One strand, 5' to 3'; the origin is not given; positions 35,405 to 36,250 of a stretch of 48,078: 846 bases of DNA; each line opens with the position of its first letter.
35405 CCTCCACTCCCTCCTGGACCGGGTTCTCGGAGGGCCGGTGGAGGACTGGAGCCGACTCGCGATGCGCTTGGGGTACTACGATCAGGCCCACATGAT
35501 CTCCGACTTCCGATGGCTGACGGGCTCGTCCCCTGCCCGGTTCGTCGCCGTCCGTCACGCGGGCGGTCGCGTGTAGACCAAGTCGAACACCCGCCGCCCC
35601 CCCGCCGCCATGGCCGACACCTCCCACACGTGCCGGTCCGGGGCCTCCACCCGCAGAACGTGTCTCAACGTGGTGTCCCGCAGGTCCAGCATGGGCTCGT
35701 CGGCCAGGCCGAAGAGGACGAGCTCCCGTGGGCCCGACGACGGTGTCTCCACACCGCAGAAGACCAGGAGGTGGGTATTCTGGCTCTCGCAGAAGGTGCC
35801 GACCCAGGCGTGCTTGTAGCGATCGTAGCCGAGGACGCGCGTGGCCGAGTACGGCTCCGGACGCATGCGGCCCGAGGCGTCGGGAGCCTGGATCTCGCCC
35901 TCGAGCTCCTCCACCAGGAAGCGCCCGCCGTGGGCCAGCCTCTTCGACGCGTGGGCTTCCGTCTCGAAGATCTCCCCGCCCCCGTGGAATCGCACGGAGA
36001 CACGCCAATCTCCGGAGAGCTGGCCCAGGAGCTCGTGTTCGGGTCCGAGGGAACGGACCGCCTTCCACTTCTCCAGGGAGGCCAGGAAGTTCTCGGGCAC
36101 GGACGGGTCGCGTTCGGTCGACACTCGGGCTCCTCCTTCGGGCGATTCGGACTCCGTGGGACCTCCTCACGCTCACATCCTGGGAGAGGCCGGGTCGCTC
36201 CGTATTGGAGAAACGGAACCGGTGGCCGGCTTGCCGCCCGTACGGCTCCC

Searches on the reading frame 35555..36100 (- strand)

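Call 70: search_protein_families(library=pfam, proteins=[window:35555-36100:-], max_evalue=0.001)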
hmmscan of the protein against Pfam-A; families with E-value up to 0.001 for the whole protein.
window:35555-36100:- (181 aa): 1 family
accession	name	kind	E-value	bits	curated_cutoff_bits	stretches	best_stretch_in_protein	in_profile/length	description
PF07617.17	DUF1579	-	7.5e-16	58.8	25.2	1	19-169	3-144/155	Protein of unknown function (DUF1579)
